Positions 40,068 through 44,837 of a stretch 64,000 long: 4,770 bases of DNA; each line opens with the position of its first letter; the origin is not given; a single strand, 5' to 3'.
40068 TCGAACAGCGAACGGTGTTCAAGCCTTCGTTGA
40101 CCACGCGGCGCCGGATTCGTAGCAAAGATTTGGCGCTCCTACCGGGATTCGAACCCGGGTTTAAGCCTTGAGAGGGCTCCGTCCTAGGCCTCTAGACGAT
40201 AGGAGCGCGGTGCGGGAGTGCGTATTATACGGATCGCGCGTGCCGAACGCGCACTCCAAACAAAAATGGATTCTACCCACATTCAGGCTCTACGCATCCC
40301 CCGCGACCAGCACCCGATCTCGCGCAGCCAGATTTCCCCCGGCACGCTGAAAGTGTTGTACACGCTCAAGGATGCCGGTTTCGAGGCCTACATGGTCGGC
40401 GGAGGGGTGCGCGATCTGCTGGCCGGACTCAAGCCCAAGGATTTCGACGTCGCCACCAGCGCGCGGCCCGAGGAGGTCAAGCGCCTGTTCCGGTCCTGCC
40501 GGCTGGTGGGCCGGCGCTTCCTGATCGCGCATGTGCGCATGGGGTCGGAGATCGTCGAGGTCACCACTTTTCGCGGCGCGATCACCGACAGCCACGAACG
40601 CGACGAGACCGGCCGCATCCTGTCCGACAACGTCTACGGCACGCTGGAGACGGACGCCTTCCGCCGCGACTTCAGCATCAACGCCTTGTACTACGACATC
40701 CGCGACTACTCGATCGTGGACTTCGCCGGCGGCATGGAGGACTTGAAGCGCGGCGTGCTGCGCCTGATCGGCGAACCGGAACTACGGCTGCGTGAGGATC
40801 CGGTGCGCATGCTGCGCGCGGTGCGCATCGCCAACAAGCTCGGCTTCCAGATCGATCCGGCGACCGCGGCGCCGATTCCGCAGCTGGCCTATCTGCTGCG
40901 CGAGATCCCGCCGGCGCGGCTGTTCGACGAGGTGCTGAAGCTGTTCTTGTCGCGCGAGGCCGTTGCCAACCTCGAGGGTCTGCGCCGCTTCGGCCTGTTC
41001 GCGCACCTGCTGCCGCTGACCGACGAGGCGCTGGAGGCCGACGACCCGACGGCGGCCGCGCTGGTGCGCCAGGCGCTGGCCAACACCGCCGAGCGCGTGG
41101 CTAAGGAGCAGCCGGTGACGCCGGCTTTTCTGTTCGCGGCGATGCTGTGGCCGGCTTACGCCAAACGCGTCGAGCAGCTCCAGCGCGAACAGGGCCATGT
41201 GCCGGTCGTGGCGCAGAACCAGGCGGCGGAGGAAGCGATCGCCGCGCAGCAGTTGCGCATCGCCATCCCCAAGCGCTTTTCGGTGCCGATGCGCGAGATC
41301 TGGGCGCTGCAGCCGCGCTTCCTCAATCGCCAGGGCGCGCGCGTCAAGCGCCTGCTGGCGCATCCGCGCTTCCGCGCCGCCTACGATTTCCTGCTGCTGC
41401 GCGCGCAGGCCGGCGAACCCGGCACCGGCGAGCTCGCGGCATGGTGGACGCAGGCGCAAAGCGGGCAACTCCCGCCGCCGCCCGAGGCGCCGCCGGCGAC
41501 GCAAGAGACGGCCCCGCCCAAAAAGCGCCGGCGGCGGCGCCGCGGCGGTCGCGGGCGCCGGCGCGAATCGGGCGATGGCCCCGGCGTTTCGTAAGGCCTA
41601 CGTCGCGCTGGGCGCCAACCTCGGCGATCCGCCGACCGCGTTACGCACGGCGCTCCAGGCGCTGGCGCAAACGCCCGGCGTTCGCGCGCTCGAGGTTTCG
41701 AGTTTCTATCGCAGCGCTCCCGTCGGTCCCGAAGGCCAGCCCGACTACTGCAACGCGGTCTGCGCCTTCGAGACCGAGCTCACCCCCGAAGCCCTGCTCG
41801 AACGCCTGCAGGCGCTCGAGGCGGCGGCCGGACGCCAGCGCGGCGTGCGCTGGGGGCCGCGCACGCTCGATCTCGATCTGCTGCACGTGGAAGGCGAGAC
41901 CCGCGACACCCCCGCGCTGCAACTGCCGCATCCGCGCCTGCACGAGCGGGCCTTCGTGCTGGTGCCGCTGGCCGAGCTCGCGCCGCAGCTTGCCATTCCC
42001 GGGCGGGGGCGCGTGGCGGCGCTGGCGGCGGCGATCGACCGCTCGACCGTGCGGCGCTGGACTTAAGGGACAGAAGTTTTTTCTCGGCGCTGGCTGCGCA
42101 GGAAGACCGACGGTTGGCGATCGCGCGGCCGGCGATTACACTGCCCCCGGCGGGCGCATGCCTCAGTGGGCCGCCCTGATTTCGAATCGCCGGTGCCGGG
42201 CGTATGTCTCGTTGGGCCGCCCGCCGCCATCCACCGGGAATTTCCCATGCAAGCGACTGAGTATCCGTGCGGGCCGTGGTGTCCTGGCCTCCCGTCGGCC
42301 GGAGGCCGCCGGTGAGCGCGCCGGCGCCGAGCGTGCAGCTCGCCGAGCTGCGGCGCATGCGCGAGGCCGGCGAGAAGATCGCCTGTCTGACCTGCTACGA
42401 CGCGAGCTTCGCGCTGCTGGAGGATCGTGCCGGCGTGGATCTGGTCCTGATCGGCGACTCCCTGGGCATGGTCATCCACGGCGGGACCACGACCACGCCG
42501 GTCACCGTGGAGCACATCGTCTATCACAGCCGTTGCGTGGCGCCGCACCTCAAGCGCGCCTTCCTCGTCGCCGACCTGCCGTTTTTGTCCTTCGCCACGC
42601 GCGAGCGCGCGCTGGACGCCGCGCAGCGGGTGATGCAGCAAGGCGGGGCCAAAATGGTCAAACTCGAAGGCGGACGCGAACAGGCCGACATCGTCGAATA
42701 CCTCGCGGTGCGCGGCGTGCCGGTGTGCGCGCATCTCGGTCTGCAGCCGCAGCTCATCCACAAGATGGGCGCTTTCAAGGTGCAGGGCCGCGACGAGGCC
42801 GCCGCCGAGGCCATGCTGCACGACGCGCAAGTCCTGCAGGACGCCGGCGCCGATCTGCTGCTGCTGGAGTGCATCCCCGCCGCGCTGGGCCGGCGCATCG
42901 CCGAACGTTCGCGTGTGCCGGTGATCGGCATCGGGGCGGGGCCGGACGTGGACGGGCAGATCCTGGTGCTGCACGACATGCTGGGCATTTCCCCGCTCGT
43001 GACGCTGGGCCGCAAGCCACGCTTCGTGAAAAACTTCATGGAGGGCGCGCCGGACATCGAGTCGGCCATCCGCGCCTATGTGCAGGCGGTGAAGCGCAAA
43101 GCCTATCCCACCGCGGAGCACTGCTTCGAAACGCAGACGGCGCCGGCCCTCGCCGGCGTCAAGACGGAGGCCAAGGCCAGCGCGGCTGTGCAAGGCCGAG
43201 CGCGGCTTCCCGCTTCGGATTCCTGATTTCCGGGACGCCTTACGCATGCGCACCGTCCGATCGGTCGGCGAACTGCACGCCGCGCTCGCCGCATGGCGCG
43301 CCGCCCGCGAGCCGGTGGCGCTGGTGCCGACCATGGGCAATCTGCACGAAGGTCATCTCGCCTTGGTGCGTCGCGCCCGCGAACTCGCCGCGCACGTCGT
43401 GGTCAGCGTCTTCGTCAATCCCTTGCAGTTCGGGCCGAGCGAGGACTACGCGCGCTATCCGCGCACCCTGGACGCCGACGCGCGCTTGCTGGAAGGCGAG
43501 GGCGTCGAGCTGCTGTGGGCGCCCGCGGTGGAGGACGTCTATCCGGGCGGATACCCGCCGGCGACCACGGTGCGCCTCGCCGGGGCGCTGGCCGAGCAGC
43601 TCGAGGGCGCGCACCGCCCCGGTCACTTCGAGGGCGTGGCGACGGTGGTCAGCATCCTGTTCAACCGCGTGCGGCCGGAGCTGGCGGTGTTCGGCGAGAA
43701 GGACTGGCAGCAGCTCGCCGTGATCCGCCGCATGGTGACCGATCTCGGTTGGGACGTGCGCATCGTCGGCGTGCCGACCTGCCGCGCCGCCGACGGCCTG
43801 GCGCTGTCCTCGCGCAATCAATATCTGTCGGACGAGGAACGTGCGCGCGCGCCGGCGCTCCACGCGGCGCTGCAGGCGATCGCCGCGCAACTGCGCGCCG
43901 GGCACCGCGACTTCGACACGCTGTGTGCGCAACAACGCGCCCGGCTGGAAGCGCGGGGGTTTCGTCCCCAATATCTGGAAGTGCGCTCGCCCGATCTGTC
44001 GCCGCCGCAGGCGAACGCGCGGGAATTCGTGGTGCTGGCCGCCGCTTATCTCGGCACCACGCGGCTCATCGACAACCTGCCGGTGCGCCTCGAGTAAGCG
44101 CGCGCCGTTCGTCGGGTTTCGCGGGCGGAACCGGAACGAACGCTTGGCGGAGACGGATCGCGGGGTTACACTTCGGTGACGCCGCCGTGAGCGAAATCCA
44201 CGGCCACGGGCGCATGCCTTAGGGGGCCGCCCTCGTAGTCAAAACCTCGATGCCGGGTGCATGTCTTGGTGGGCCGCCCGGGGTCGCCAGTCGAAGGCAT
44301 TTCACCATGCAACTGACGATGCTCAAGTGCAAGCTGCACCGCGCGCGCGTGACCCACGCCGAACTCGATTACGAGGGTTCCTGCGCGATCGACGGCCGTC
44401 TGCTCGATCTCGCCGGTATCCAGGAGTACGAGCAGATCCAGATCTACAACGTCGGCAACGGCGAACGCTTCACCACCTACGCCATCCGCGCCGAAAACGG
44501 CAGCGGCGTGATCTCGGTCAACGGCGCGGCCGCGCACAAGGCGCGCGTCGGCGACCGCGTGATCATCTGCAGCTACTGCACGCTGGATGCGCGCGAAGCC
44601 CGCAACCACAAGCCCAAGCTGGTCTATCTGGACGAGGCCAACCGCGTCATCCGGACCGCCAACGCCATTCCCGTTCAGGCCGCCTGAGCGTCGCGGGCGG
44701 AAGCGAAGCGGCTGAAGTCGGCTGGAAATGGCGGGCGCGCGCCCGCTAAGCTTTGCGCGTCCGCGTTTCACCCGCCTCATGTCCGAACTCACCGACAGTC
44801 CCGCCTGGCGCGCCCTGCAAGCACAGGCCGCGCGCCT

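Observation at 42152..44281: Repeated tandem-hairpin leader RNA in front of both panB and panD: candidate pantothenate/CoA regulatory RNA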

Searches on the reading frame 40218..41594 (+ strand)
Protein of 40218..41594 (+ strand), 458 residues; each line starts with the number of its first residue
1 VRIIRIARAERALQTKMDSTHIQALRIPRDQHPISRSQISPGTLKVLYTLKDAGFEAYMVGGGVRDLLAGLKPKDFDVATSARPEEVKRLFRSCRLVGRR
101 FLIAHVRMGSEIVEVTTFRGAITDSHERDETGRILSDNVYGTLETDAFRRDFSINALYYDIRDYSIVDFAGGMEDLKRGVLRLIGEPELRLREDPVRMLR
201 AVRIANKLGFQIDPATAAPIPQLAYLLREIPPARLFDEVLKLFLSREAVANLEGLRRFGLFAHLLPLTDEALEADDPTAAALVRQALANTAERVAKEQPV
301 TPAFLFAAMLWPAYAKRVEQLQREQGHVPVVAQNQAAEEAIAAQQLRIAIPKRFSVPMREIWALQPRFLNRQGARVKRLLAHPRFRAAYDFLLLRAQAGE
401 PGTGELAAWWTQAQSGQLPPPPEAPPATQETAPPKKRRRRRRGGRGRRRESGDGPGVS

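Call 66: search_protein_families(library=pfam, proteins=[window:40218-41594:+], max_evalue=0.00001)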
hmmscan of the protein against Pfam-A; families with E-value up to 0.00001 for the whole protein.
window:40218-41594:+ (458 aa): 3 families
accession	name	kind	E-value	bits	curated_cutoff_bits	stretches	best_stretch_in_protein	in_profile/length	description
PF12626.12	PolyA_pol_arg_C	-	1.5e-37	128.7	22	1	326-442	2-117/119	Polymerase A arginine-rich C-terminus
PF01743.26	PolyA_pol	-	3.7e-34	118.2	23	1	57-182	1-126/126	Poly A polymerase head domain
PF12627.12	PolyA_pol_RNAbd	-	4.2e-20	71.7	22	1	209-271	1-63/64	Probable RNA and SrmB- binding site of polymerase A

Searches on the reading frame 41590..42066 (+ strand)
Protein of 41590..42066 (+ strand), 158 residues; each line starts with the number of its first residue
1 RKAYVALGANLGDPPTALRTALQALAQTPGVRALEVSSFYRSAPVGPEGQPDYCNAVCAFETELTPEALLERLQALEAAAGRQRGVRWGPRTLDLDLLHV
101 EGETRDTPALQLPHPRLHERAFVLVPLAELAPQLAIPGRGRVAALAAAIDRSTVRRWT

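Call 66: search_protein_families(library=pfam, proteins=[window:41590-42066:+], max_evalue=0.00001)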
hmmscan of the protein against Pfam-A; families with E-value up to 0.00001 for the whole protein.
window:41590-42066:+ (158 aa): 1 family
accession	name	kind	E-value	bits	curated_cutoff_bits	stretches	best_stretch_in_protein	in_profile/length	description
PF01288.25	HPPK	-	3.6e-41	140.6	25.7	1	4-132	1-116/116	7,8-dihydro-6-hydroxymethylpterin-pyrophosphokinase (HPPK)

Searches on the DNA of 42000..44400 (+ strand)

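Call 4: search_rna_families(source=window, start=42000, end=44400, threshold=evalue, max_evalue=10, show_alignments=4)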
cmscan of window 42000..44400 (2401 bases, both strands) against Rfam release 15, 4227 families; matches with E-value up to 10: 0.
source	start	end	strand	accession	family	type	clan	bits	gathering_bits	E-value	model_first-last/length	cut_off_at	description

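Call 14: build_rna_model(alignment_id=A2, structure=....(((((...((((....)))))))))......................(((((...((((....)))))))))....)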
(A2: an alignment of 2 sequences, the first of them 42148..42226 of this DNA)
Model R1 built from alignment A2 (2 sequences, 80 columns); structure: as given.
model positions 80; base pairs 18; branch points 1; effective number of sequences 1.33; information 0.708 bits per position. Calibrated on 0.2 Mb of random sequence (short: E-values are rough).
structure used (alignment columns):
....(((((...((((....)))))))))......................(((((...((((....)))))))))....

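Call 30: search_rna_families(source=window, start=44195, end=44315, threshold=evalue, max_evalue=10, show_alignments=3)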
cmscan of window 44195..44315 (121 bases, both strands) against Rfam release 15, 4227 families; matches with E-value up to 10: 0.
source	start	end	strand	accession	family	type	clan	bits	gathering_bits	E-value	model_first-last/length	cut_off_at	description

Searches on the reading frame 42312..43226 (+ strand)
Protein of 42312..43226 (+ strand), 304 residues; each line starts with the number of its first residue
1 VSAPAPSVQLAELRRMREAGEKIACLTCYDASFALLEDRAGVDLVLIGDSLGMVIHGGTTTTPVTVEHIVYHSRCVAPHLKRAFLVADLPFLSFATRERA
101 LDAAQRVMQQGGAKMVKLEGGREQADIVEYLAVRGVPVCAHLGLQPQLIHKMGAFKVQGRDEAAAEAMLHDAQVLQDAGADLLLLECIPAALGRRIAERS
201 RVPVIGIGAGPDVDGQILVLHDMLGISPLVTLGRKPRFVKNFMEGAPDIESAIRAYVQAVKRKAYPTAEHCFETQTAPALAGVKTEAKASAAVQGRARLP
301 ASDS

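Call 66: search_protein_families(library=pfam, proteins=[window:42312-43226:+], max_evalue=0.00001)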
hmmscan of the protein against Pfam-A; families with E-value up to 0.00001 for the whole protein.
window:42312-43226:+ (304 aa): 1 family
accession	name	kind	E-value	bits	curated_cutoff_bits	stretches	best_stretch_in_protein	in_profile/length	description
PF02548.21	Pantoate_transf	-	8.2e-98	327.4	28.7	1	8-267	2-258/259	Ketopantoate hydroxymethyltransferase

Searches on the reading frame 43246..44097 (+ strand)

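Call 66: search_protein_families(library=pfam, proteins=[window:43246-44097:+], max_evalue=0.00001)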
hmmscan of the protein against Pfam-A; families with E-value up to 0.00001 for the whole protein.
window:43246-44097:+ (283 aa): 1 family
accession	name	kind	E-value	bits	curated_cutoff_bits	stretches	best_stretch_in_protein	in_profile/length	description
PF02569.21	Pantoate_ligase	-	1.2e-100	336.5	20.7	1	3-278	2-267/268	Pantoate-beta-alanine ligase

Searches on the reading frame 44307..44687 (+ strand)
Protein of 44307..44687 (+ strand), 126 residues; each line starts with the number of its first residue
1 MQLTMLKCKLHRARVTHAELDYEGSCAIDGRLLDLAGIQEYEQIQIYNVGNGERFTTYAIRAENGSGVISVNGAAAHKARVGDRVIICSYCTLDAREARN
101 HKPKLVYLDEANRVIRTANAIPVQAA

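Call 66: search_protein_families(library=pfam, proteins=[window:44307-44687:+], max_evalue=0.00001)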
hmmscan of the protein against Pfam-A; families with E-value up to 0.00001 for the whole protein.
window:44307-44687:+ (126 aa): 1 family
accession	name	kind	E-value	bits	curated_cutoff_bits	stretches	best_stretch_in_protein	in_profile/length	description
PF02261.22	Asp_decarbox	-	1.5e-49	167.1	25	1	1-114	1-114/115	Aspartate decarboxylase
